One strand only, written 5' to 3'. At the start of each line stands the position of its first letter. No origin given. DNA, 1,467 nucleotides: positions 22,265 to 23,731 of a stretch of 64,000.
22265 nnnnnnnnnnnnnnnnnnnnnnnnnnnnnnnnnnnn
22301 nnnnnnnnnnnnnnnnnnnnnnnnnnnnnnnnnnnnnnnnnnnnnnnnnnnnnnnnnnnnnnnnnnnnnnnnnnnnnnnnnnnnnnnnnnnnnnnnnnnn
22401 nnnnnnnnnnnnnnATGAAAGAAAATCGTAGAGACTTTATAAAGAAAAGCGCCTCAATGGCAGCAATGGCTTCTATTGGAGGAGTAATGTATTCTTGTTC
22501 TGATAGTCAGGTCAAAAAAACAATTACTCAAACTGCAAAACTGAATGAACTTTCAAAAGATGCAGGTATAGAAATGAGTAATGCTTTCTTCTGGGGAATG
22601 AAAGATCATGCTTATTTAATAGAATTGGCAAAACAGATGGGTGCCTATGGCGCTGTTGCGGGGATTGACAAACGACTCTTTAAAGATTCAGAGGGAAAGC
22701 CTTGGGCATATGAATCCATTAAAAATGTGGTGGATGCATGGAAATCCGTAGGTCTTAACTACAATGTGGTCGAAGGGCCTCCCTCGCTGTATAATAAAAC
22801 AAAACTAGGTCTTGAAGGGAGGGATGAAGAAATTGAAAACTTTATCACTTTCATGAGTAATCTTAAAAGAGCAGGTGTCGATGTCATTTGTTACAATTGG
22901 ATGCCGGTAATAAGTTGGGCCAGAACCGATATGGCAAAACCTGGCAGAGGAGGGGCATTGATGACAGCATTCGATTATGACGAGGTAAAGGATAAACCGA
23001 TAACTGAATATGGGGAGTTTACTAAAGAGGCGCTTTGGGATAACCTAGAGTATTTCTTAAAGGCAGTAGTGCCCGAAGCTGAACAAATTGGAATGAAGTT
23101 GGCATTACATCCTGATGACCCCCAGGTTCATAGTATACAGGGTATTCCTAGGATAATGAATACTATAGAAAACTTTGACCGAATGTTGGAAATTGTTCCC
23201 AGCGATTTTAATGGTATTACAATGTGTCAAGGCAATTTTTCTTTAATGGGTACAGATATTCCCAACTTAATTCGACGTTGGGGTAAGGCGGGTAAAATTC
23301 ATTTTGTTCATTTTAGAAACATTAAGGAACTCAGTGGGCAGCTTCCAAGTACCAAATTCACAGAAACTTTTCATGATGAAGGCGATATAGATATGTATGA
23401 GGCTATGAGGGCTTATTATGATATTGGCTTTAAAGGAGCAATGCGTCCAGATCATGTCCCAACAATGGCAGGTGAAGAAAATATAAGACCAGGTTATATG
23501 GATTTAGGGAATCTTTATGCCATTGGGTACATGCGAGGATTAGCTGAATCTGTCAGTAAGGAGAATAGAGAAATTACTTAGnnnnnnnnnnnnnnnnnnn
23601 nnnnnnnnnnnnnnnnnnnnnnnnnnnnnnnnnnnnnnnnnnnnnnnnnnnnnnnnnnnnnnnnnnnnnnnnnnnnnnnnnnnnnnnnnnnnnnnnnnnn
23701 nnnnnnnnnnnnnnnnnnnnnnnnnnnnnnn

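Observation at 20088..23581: Three tandem UxuA-family paralogs, each with a twin-arginine export leader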

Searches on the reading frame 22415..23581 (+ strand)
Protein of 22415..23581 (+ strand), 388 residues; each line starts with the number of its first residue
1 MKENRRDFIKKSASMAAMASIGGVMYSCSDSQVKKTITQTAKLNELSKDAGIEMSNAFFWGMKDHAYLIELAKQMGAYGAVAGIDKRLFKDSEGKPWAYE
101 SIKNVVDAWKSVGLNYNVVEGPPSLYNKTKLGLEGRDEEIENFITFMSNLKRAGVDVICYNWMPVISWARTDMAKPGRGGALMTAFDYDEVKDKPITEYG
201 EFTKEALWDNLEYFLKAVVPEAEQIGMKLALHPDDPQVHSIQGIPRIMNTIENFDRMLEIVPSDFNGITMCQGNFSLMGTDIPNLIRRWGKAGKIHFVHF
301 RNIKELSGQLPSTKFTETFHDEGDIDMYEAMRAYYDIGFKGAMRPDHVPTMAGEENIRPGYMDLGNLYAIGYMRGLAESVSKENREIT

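Call 3: search_protein_families(library=pfam, proteins=[window:22415-23581:+], max_evalue=0.01)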
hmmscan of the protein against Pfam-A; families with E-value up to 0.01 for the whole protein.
window:22415-23581:+ (388 aa): 2 families
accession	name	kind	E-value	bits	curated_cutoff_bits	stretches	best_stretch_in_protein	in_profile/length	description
PF03786.19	UxuA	-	2.9e-87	293.1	23.7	2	197-382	170-352/352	D-mannonate dehydratase (UxuA)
PF01261.30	AP_endonuc_2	-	3.6e-08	33.9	31.1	1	70-343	2-225/249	Xylose isomerase-like TIM barrel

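Call 4: search_protein_families(library=ncbifam, proteins=[window:22415-23581:+], max_evalue=0.01)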
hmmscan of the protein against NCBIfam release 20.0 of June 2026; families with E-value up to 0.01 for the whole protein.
window:22415-23581:+ (388 aa): 4 families
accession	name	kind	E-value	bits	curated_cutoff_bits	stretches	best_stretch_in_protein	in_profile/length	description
NF003027.0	PRK03906.1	subfamily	6.2e-79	265.7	191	2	196-385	197-382/385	mannonate dehydratase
TIGR00695.1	uxuA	equivalog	4.9e-58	197.1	199.55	2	190-382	192-389/394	mannonate dehydratase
TIGR01409.1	TAT_signal_seq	domain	0.0019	18.5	16.7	1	4-23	2-21/29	twin-arginine translocation signal domain-containing protein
TIGR04379.1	myo_inos_iolE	equivalog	0.0021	17.7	290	1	192-304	113-213/290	myo-inosose-2 dehydratase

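Call 10: search_solved_structures(query=window:22415-23581:+, max_evalue=0.001, show_alignments=2)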
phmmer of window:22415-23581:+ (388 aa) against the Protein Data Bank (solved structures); distinct sequences matched with E-value up to 0.001: 3.
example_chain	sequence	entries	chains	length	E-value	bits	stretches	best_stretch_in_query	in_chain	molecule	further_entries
3ban_A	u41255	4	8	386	6.1e-49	170.3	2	197-379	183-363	D-mannonate dehydratase | Mannonate dehydratase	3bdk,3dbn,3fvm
1tz9_A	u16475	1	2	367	8.7e-48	166.5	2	199-385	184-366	Mannonate dehydratase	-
4eac_A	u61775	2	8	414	5.5e-41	144.1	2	194-379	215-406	Mannonate dehydratase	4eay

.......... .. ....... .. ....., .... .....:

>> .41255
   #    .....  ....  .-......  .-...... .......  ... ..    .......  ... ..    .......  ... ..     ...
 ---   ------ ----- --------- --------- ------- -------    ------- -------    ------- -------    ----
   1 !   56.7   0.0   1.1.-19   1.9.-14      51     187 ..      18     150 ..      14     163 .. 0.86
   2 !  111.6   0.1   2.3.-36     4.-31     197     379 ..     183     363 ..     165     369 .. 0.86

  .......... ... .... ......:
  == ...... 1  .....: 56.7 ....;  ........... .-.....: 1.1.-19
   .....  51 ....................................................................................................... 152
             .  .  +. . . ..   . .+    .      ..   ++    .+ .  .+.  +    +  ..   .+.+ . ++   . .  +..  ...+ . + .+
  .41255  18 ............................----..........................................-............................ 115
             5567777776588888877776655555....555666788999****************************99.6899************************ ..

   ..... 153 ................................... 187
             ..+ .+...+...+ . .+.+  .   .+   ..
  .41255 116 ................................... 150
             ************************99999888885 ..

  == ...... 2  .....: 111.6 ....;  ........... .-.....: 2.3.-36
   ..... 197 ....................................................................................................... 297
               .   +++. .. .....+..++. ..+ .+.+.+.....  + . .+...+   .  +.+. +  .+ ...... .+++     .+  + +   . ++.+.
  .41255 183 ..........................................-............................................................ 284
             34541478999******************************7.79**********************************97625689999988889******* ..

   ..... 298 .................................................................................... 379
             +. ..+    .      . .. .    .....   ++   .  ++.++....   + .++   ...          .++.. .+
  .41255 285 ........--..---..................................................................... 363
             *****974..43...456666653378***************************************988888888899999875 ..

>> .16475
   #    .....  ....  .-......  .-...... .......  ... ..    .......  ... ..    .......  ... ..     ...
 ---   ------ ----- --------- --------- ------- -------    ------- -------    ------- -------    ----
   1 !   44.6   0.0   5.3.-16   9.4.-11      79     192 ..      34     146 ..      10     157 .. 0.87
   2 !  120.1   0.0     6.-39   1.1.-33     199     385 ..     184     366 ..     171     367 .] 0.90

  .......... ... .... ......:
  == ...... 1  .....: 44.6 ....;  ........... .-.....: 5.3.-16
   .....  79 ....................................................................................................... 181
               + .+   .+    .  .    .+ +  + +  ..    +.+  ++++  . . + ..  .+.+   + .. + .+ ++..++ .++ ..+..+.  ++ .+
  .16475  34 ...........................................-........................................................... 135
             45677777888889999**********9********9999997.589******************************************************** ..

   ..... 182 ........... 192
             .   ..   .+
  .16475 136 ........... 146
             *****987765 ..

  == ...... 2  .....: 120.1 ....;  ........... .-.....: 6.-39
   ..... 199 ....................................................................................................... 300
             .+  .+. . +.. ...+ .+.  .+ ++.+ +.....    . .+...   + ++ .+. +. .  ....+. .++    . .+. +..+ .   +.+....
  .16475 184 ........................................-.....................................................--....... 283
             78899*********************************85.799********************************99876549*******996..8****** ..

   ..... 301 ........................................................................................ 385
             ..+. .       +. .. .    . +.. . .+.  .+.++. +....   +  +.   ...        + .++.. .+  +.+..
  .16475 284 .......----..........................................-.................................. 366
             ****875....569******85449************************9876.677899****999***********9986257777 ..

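Call 16: find_homologous_proteins(query=window:22415-23581:+, max_evalue=1e-10)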
Query window:22415-23581:+ (388 aa): 6908 proteins with E <= 1e-10 among 8000 candidates; the best 120 are listed.
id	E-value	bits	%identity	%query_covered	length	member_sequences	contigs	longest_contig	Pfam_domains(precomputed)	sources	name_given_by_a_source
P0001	1.7e-265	898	100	100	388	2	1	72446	PF03786.20,PF01261.31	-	-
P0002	4.0e-245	831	90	100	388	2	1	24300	PF03786.20,PF01261.31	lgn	-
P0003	2.6e-229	779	86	100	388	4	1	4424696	PF03786.20,PF01261.31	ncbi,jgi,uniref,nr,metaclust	ncbi:mannonate dehydratase [Muricauda sp. MAR_2010_75]|jgi:mannonate dehydratase|uniref:mannonate de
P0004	2.5e-223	759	83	99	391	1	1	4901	PF03786.20,PF01261.31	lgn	-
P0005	8.7e-222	754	82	99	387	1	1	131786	PF03786.20,PF01261.31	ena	-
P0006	1.0e-218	744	81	100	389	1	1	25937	PF03786.20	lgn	-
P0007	2.1e-215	733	84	96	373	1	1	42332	PF03786.20,PF01261.31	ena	-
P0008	3.8e-215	732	81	99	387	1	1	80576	PF03786.20,PF01261.31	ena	-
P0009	6.9e-215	731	81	98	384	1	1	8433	PF03786.20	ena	-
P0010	4.4e-211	719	79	99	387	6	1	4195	PF03786.20,PF01261.31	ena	-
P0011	1.1e-209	714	79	99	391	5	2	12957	PF03786.20,PF01261.31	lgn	-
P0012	1.8e-207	707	79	100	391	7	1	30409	PF03786.20,PF01261.31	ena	-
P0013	2.9e-207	706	76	100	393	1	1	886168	PF03786.20,PF01261.31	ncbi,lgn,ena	-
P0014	7.3e-206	702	77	99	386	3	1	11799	PF03786.20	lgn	-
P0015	8.3e-206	702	77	99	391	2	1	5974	PF03786.20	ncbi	-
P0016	3.9e-204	696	76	99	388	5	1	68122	PF03786.20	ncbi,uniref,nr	ncbi:mannonate dehydratase [Sinomicrobium oceani]|uniref:mannonate dehydratase n=1 Tax=Sinomicrobium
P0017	4.4e-202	689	76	98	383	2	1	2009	PF03786.20,PF01261.31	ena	-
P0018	8.5e-201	685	74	99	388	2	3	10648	PF03786.20,PF01261.31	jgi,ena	jgi:mannonate dehydratase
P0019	1.1e-200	685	75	99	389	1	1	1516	PF03786.20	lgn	-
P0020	3.5e-200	683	76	98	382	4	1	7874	PF03786.20,PF01261.31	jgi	-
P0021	1.1e-199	681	75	98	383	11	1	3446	PF03786.20,PF01261.31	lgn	-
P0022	4.4e-198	676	74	99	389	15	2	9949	PF03786.20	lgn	-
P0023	5.6e-198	676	74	99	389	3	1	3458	PF03786.20,PF01261.31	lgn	-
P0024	1.4e-197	674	77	96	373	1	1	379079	PF03786.20,PF01261.31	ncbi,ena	-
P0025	4.3e-196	670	75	99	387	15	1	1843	PF03786.20,PF01261.31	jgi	jgi:mannonate dehydratase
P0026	3.2e-195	667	75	99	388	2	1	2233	PF03786.20,PF01261.31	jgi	-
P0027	1.5e-194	665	74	98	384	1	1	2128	PF03786.20,PF01261.31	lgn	-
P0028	2.6e-194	664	75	98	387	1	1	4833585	PF03786.20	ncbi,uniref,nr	ncbi:mannonate dehydratase [Adhaeribacter aquaticus]|uniref:mannonate dehydratase n=1 Tax=Adhaeribac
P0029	1.0e-193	662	74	99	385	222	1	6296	PF03786.20,PF01261.31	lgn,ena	-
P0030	1.6e-193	661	73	99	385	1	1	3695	PF03786.20,PF01261.31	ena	-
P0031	1.9e-193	661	79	90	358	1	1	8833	PF03786.20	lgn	-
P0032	2.1e-193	661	75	96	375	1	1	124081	PF03786.20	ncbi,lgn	-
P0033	2.7e-193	660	74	99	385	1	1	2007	PF03786.20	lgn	-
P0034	3.5e-193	660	73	99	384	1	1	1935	PF03786.20,PF01261.31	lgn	-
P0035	3.5e-193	660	74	99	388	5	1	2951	PF03786.20,PF01261.31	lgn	-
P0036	4.3e-193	660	73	99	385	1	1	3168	PF03786.20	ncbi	-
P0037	6.9e-193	659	74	99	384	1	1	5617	PF03786.20,PF01261.31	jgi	jgi:mannonate dehydratase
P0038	2.0e-192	657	72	99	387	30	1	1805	PF03786.20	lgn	-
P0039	2.3e-192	657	73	100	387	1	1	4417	PF03786.20,PF01261.31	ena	-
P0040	2.4e-192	657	74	99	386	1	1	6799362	PF03786.20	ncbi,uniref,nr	ncbi:mannonate dehydratase [Adhaeribacter radiodurans]|uniref:mannonate dehydratase n=1 Tax=Adhaerib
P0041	2.9e-192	657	73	100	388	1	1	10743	PF03786.20,PF01261.31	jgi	jgi:mannonate dehydratase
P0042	6.1e-192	656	73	99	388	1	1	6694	PF03786.20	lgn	-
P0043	1.4e-191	655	72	99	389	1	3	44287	PF03786.20,PF01261.31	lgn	-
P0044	1.9e-191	654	71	98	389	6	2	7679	PF03786.20,PF01261.31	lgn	-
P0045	3.7e-190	650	73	99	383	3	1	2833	PF03786.20,PF01261.31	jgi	jgi:mannonate dehydratase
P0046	5.8e-190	649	73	99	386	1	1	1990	PF03786.20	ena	-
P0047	1.0e-189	649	72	98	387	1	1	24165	PF03786.20,PF01261.31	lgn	-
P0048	1.5e-189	648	71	99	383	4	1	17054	PF03786.20,PF01261.31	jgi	-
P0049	2.0e-189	648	72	100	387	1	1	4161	PF03786.20,PF01261.31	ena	-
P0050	5.7e-189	646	71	98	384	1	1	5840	PF03786.20,PF01261.31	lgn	-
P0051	7.6e-189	646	73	99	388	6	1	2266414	PF03786.20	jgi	jgi:mannonate dehydratase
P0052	9.2e-189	645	73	99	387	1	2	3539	PF03786.20,PF01261.31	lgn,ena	-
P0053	1.8e-188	644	71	99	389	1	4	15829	PF03786.20,PF01261.31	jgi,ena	jgi:mannonate dehydratase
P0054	1.9e-188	644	72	99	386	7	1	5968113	PF03786.20,PF01261.31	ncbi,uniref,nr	ncbi:mannonate dehydratase [Adhaeribacter swui]|uniref:mannonate dehydratase n=1 Tax=Adhaeribacter s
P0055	6.7e-188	643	73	98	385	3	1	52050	PF03786.20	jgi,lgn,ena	-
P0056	1.2e-187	642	72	99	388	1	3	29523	PF03786.20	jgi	jgi:mannonate dehydratase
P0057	1.4e-187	642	73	99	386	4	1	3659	PF03786.20,PF01261.31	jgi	jgi:mannonate dehydratase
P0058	3.0e-187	640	72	99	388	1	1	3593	PF03786.20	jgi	jgi:mannonate dehydratase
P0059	3.1e-187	640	71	99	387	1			PF03786.20,PF01261.31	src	-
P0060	5.1e-187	640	72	98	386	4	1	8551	PF03786.20,PF01261.31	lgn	-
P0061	6.7e-187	639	71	99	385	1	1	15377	PF03786.20,PF01261.31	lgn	-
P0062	7.9e-187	639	73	98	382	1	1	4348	PF03786.20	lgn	-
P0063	8.5e-187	639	72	99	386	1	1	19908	PF03786.20,PF01261.31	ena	-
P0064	1.1e-186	639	72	99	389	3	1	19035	PF03786.20,PF01261.31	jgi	-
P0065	2.8e-186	637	71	98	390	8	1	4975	PF03786.20,PF01261.31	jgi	jgi:mannonate dehydratase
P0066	1.6e-185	635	72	99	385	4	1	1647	PF03786.20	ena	-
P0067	2.0e-185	634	72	99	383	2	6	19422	PF03786.20,PF01261.31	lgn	-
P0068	4.5e-185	633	73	99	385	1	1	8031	PF03786.20,PF01261.31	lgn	-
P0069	5.5e-184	630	70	99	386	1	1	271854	PF03786.20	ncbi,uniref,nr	ncbi:mannonate dehydratase [Zunongwangia sp. F260]|uniref:mannonate dehydratase n=1 Tax=Autumnicola 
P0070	5.3e-183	626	70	99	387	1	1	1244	PF03786.20,PF01261.31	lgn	-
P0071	5.9e-183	626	70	99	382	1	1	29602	PF03786.20,PF01261.31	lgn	-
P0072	1.9e-182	625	71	99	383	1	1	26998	PF03786.20,PF01261.31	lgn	-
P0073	2.3e-182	624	70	99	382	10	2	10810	PF03786.20,PF01261.31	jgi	-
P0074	7.0e-182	623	69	99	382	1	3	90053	PF03786.20,PF01261.31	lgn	-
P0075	3.8e-181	620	71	98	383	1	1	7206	PF03786.20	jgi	jgi:mannonate dehydratase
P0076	3.9e-181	620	70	98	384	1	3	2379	PF03786.20,PF01261.31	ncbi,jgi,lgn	jgi:mannonate dehydratase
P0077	5.9e-181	620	69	99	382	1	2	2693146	PF03786.20,PF01261.31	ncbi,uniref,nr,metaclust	ncbi:mannonate dehydratase [Olivibacter domesticus]|uniref:mannonate dehydratase n=1 Tax=Olivibacter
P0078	6.6e-180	616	77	85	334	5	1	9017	PF03786.20,PF01261.31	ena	-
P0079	1.1e-179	616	78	86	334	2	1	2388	PF03786.20,PF01261.31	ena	-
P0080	2.6e-178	611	75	88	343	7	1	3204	PF03786.20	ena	-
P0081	1.8e-177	608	72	95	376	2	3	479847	PF03786.20,PF01261.31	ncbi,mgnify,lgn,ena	mgnify:CR=1 FL=1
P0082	1.2e-176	606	77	85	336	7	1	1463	PF03786.20,PF01261.31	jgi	jgi:mannonate dehydratase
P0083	2.2e-176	605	69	99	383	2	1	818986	PF03786.20,PF01261.31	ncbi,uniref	ncbi:mannonate dehydratase [Olivibacter sp. CPCC 100613]|uniref:mannonate dehydratase n=1 Tax=Olivib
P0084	6.1e-169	580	65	100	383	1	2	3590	PF03786.20,PF01261.31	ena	-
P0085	1.1e-167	576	65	99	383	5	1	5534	PF03786.20,PF01261.31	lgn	-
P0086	1.9e-167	575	67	98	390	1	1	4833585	PF03786.20,PF01261.31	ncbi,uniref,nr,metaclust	ncbi:mannonate dehydratase [Adhaeribacter aquaticus]|uniref:mannonate dehydratase n=1 Tax=Adhaeribac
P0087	4.9e-167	574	65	98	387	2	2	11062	PF03786.20,PF01261.31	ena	-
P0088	1.3e-166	573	65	99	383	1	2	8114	PF03786.20,PF01261.31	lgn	-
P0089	1.1e-165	569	65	99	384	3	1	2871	PF03786.20,PF01261.31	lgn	-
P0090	1.9e-165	569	67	98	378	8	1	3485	PF03786.20,PF01261.31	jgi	jgi:mannonate dehydratase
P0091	1.8e-164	565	67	98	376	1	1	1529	PF03786.20,PF01261.31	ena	-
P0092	2.1e-164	565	66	99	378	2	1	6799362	PF03786.20,PF01261.31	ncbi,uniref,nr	ncbi:mannonate dehydratase [Adhaeribacter radiodurans]|uniref:mannonate dehydratase n=1 Tax=Adhaerib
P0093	4.9e-164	564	64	99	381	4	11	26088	PF03786.20,PF01261.31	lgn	-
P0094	6.5e-164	564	65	99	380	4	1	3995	PF03786.20,PF01261.31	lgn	-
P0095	4.6e-163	561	64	98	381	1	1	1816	PF03786.20,PF01261.31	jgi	jgi:mannonate dehydratase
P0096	1.3e-162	559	63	98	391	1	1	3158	PF03786.20,PF01261.31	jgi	jgi:mannonate dehydratase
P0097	1.9e-162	559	66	98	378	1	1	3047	PF03786.20,PF01261.31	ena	-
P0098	2.7e-162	558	64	100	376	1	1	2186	PF03786.20,PF01261.31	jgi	jgi:mannonate dehydratase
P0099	5.2e-162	557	62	100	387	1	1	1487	PF03786.20,PF01261.31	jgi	jgi:mannonate dehydratase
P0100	6.4e-162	557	63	99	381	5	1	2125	PF03786.20,PF01261.31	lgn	-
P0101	8.3e-162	557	65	99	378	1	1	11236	PF03786.20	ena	-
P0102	9.7e-162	556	65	98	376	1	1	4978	PF03786.20,PF01261.31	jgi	jgi:mannonate dehydratase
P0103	2.1e-161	555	66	98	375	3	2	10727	PF03786.20,PF01261.31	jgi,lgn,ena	-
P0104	1.0e-160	553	64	99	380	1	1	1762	PF03786.20,PF01261.31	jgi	jgi:mannonate dehydratase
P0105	1.4e-160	553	63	99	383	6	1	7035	PF03786.20,PF01261.31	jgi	-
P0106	2.8e-160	552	75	80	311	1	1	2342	PF03786.20,PF01261.31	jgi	-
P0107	3.2e-160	551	62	99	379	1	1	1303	PF03786.20,PF01261.31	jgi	jgi:mannonate dehydratase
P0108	3.3e-160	551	66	98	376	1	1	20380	PF03786.20,PF01261.31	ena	-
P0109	3.4e-160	551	65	99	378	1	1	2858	PF03786.20,PF01261.31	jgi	jgi:mannonate dehydratase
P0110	3.6e-160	551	64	100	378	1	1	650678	PF03786.20,PF01261.31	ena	-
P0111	4.5e-160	551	65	99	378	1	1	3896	PF03786.20,PF01261.31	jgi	jgi:mannonate dehydratase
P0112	4.6e-160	551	65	99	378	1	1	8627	PF03786.20,PF01261.31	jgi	jgi:mannonate dehydratase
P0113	4.6e-160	551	65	99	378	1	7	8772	PF03786.20,PF01261.31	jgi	jgi:mannonate dehydratase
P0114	6.1e-160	551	64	98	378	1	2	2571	PF03786.20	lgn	-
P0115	6.7e-160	550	63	99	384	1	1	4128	PF03786.20,PF01261.31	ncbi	-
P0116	6.7e-160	550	63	98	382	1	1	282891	PF03786.20,PF01261.31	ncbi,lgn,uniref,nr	ncbi:mannonate dehydratase [Parapedobacter koreensis]|uniref:mannonate dehydratase n=1 Tax=Parapedob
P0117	9.5e-160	550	64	99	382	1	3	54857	PF03786.20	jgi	jgi:mannonate dehydratase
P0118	1.1e-159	550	66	98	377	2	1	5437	PF03786.20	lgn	-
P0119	1.6e-159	549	64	99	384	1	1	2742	PF03786.20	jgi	-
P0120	1.9e-159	549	65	99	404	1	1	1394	PF03786.20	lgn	-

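Call 22: find_encoding_contigs(protein=P0028, flank=10000, max_places=2)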
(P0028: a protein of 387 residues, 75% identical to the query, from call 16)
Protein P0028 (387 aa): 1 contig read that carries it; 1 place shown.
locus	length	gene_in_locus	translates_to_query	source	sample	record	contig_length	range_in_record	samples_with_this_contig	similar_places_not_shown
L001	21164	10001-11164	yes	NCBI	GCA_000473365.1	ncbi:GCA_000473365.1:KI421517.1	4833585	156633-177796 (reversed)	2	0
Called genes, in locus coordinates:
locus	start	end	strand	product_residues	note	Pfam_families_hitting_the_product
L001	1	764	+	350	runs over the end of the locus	PF04773:FecR, PF16344:FecR_C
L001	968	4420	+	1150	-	PF07660:STN (weak), PF13620:CarboxypepD_reg, PF13715:CarbopepD_reg_2, PF07715:Plug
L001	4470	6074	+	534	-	PF12741:SusD-like, PF12771:SusD-like_2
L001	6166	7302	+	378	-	PF01261:AP_endonuc_2 (faint), PF03786:UxuA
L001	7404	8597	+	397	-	PF01261:AP_endonuc_2, PF03786:UxuA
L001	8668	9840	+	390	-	PF03786:UxuA, PF01261:AP_endonuc_2 (weak), PF03786:UxuA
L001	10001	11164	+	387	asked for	PF03786:UxuA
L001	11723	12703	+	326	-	-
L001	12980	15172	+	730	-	PF01011:PQQ, PF13570:Beta-prop_ACSF4 (faint), PF07774:EMC1_C (faint), PF13442:Cytochrome_CBB3, PF01011:PQQ, PF13360:PQQ_2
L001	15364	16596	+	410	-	PF07670:Gate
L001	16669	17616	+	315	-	PF12802:MarR_2, PF01325:Fe_dep_repress (weak), PF13601:HTH_34 (weak), PF00583:Acetyltransf_1, PF13673:Acetyltransf_10, PF08445:FR47 (faint), PF13508:Acetyltransf_7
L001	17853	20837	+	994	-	PF00933:Glyco_hydro_3, PF01915:Glyco_hydro_3_C (weak), PF00144:Beta-lactamase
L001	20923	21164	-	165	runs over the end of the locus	PF05974:DUF892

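Call 23: find_encoding_contigs(protein=P0077, flank=10000, max_places=2)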
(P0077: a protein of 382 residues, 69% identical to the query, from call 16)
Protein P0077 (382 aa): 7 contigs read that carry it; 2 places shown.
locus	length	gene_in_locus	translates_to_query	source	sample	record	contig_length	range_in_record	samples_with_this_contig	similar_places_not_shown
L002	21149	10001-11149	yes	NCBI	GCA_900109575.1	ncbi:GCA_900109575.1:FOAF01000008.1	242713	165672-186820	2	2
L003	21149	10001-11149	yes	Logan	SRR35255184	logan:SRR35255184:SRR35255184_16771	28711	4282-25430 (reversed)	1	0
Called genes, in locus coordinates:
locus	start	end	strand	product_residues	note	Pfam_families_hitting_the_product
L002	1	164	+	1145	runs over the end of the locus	PF13620:CarboxypepD_reg (weak), PF13715:CarbopepD_reg_2, PF07715:Plug, PF00593:TonB_dep_Rec_b-barrel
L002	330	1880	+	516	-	PF12741:SusD-like, PF12771:SusD-like_2, PF14322:SusD-like_3 (weak)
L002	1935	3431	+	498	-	PF02746:MR_MLE_N, PF13378:MR_MLE_C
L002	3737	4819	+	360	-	PF04773:FecR, PF16344:FecR_C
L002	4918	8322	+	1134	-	PF07660:STN (faint), PF13620:CarboxypepD_reg, PF13715:CarbopepD_reg_2, PF07715:Plug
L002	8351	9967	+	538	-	PF12771:SusD-like_2, PF12741:SusD-like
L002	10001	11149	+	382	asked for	PF03786:UxuA, PF01261:AP_endonuc_2, PF03786:UxuA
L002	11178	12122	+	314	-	PF03737:RraA-like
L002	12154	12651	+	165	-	PF14534:DUF4440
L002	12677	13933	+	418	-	PF07690:MFS_1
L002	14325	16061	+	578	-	PF00732:GMC_oxred_N, PF05199:GMC_oxred_C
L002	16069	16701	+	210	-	PF13618:Gluconate_2-dh3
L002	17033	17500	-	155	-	PF00313:CSD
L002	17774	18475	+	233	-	-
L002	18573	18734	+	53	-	-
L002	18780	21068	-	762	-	PF20256:MoCoBD_2, PF02738:MoCoBD_1, PF20256:MoCoBD_2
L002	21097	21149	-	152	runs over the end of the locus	PF00111:Fer2, PF01799:Fer2_2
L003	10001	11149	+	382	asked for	PF03786:UxuA, PF01261:AP_endonuc_2, PF03786:UxuA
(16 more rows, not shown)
